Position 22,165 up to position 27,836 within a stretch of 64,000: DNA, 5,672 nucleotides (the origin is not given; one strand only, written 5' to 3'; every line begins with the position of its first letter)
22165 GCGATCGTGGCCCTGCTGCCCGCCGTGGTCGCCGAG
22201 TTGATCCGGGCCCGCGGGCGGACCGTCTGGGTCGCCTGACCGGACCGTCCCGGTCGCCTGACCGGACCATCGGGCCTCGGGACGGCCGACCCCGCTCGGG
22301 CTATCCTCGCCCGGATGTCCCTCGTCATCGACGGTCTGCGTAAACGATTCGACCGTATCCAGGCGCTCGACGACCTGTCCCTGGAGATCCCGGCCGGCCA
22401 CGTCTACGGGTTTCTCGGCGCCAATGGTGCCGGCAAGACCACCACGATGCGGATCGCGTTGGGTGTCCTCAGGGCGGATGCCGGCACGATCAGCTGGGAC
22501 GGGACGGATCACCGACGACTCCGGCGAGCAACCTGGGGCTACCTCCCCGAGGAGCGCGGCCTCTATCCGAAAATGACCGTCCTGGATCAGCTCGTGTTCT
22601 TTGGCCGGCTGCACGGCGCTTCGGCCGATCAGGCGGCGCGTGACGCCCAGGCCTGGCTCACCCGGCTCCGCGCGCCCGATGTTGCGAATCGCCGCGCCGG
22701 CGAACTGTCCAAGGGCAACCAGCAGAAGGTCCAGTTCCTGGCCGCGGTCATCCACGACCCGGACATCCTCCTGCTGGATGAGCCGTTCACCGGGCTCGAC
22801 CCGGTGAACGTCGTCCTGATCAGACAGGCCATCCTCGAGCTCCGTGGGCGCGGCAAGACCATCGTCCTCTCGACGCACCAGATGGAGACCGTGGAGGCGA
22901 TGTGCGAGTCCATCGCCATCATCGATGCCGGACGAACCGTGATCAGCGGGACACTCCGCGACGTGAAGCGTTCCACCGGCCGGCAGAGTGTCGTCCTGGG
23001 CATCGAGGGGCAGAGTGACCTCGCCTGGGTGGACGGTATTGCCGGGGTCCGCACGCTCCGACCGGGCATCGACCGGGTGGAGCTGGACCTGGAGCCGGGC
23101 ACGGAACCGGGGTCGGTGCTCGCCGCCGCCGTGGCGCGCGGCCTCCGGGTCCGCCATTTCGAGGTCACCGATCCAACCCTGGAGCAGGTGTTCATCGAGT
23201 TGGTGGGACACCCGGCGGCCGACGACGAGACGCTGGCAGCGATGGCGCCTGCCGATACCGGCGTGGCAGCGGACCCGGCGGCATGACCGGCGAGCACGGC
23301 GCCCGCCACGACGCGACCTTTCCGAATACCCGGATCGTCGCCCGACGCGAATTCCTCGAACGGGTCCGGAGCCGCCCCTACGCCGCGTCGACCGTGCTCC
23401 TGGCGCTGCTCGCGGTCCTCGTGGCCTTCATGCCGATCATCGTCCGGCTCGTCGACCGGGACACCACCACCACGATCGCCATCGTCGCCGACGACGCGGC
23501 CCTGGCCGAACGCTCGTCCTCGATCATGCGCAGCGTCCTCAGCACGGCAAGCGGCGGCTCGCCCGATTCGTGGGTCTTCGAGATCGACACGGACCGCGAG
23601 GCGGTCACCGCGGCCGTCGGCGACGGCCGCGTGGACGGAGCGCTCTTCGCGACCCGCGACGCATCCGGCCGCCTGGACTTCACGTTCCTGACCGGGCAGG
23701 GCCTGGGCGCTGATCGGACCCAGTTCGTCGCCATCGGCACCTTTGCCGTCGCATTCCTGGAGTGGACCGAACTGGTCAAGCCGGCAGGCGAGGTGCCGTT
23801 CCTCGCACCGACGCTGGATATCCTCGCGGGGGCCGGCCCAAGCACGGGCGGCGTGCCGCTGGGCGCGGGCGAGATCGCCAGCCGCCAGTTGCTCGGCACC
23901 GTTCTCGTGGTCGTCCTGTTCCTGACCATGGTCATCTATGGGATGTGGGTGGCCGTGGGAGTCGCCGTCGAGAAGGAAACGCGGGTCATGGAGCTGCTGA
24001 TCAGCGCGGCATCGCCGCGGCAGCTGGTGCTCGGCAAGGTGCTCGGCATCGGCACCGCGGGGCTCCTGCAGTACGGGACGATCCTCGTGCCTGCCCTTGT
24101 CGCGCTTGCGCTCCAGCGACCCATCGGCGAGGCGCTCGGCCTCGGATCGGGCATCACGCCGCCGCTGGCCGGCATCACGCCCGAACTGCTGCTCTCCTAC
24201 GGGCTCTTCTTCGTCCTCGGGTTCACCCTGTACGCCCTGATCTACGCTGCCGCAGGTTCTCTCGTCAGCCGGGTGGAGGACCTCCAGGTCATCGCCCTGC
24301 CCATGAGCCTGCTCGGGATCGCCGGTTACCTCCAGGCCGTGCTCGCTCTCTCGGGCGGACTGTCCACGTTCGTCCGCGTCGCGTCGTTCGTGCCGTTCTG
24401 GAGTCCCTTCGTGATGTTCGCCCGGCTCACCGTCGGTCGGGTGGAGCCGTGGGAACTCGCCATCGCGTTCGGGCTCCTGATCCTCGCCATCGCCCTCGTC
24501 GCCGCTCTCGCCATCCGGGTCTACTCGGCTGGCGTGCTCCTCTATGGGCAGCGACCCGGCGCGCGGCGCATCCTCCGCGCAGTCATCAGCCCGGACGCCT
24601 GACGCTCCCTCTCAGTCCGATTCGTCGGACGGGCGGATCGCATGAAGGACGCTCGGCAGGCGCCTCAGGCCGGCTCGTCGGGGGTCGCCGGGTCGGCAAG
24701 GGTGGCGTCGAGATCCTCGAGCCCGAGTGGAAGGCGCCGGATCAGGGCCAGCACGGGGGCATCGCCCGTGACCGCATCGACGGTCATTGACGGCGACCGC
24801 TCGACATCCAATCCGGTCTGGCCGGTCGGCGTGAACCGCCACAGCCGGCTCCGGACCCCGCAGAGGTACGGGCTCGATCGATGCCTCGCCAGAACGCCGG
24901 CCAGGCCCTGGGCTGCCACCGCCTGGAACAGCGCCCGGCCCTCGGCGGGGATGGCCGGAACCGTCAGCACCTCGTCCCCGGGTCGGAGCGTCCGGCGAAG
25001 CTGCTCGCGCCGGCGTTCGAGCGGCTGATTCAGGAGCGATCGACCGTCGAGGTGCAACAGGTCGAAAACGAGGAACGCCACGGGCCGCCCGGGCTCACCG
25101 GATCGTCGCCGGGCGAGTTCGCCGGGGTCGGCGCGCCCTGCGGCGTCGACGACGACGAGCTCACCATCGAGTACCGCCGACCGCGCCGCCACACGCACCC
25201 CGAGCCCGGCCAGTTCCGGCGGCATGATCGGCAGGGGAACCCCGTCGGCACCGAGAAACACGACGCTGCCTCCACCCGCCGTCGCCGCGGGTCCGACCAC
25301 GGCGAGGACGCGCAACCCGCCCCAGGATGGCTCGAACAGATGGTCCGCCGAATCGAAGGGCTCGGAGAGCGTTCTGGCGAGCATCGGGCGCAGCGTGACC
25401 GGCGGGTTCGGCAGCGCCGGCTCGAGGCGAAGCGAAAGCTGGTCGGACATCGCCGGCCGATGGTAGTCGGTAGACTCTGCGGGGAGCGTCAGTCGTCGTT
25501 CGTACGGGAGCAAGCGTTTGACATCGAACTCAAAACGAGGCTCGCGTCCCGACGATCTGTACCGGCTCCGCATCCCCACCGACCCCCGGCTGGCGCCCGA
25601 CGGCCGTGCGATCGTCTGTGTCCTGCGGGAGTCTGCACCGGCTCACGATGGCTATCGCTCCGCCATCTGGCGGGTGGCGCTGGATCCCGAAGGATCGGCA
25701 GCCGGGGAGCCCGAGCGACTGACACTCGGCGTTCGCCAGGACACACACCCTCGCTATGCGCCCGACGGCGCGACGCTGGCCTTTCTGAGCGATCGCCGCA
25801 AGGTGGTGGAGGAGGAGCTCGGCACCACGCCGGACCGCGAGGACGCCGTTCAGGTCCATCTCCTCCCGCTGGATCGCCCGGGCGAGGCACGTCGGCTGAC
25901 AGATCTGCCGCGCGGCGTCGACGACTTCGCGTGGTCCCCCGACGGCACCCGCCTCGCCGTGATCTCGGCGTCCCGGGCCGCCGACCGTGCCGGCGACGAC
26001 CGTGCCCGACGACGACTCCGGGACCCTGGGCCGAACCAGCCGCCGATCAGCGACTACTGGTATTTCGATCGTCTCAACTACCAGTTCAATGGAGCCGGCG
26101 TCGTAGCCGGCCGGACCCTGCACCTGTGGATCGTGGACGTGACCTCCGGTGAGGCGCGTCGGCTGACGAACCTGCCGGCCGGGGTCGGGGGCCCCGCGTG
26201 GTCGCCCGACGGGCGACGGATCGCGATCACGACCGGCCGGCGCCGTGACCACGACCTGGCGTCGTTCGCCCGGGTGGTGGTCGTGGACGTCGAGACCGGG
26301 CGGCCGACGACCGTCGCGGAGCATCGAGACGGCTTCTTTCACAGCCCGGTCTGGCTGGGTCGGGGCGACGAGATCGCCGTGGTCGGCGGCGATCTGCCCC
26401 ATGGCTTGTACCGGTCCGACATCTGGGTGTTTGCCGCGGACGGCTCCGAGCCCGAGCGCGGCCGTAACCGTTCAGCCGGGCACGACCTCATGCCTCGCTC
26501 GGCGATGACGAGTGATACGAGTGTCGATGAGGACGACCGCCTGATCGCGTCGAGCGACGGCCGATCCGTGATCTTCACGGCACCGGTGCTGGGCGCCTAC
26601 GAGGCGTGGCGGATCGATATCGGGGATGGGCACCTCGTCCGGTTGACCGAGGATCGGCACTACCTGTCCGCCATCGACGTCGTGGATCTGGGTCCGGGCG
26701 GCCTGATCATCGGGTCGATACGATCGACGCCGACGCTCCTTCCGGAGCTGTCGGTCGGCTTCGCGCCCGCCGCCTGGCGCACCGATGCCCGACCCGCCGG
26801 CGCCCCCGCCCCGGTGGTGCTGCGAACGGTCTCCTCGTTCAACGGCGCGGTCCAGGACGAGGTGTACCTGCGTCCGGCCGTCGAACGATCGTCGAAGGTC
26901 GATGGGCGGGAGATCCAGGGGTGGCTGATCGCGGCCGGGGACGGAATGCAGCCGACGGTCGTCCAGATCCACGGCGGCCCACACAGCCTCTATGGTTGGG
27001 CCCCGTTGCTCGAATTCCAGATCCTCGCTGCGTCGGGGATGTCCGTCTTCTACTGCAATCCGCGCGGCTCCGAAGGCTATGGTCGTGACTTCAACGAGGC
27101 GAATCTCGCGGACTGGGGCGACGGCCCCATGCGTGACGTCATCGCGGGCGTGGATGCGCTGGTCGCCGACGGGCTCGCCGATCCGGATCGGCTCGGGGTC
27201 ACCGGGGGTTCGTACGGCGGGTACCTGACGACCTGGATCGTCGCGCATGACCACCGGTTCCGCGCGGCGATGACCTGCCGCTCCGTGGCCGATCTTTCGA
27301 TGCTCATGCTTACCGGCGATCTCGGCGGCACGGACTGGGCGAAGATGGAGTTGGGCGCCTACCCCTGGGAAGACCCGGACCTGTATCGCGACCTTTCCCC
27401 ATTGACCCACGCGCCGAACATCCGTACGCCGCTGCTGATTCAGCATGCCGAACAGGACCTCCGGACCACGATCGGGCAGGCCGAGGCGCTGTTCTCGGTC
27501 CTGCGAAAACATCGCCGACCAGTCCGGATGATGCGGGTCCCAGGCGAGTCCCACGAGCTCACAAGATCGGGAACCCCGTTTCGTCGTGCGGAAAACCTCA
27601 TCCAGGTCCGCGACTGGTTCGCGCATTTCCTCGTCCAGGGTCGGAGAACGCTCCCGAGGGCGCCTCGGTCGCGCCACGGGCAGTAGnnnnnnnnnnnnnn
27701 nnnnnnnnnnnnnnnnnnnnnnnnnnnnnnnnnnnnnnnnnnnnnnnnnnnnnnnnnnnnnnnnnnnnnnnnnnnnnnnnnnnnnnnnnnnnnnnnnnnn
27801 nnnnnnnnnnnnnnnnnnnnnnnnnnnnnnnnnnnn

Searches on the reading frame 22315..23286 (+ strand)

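Call 17: search_protein_families(library=pfam, proteins=[window:22315-23286:+], max_evalue=0.001)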
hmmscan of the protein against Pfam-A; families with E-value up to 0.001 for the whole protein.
window:22315-23286:+ (323 aa): 3 families
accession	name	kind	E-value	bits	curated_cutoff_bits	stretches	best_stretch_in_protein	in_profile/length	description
PF00005.33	ABC_tran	-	1e-29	104.3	25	1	18-158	1-136/137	ABC transporter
PF13304.12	AAA_21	-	5.4e-14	53.4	27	1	122-193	229-303/304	AAA domain, putative AbiEii toxin, Type IV TA system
PF13732.12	DrrA1-3_C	-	2.7e-13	50.9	27.4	1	212-297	1-81/81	ATP-binding protein DrrA1-3-like, C-terminal domain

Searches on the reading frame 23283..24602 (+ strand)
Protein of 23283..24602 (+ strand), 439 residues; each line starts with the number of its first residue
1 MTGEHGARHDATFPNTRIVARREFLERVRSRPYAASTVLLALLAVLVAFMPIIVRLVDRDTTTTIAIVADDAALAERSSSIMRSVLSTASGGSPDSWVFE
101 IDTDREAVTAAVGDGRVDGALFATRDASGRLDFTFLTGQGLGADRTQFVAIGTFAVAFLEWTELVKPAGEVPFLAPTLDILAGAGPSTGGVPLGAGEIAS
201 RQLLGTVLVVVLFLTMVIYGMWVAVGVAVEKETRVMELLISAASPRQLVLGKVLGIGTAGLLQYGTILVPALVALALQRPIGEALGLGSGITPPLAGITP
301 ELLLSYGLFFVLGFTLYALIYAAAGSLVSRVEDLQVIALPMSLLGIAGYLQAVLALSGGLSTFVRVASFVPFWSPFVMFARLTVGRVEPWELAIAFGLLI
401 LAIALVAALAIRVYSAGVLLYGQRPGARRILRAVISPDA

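Call 17: search_protein_families(library=pfam, proteins=[window:23283-24602:+], max_evalue=0.001)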
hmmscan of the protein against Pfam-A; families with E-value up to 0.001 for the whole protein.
window:23283-24602:+ (439 aa): 2 families
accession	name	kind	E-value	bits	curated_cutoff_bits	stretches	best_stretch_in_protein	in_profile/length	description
PF12698.13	ABC2_membrane_3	-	2.7e-29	102.8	31.6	1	206-411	163-346/347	ABC-2 family transporter protein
PF12679.13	ABC2_membrane_2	-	1.5e-09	37.9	27.2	1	18-379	2-235/283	ABC-2 family transporter protein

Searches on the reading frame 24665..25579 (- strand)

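Call 17: search_protein_families(library=pfam, proteins=[window:24665-25579:-], max_evalue=0.001)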
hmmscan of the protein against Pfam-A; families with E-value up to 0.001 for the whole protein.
window:24665-25579:- (304 aa): 1 family
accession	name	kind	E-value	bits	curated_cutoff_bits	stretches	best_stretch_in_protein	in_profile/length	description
PF01068.26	DNA_ligase_A_M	-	1e-13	51.9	26.2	1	132-247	71-200/204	ATP dependent DNA ligase domain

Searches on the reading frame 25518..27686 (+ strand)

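Call 17: search_protein_families(library=pfam, proteins=[window:25518-27686:+], max_evalue=0.001)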
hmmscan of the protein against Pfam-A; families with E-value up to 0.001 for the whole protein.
window:25518-27686:+ (722 aa): 5 families
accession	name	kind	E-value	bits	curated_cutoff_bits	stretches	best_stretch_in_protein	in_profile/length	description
PF00326.27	Peptidase_S9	-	3e-47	161.3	22.6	1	499-703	6-208/213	Prolyl oligopeptidase family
PF07676.18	PD40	-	5.3e-18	64.9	20.9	1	214-242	2-30/38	WD40-like Beta Propeller Repeat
PF05448.18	AXE1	-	0.00063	19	21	0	461-527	64-129/321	Acetyl xylan esterase (AXE1)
PF00561.26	Abhydrolase_1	-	0.00076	19.6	25.8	0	479-598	1-103/245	alpha/beta hydrolase fold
PF20434.5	BD-FAE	-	0.00084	19.3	26.8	0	604-660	157-213/215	BD-FAE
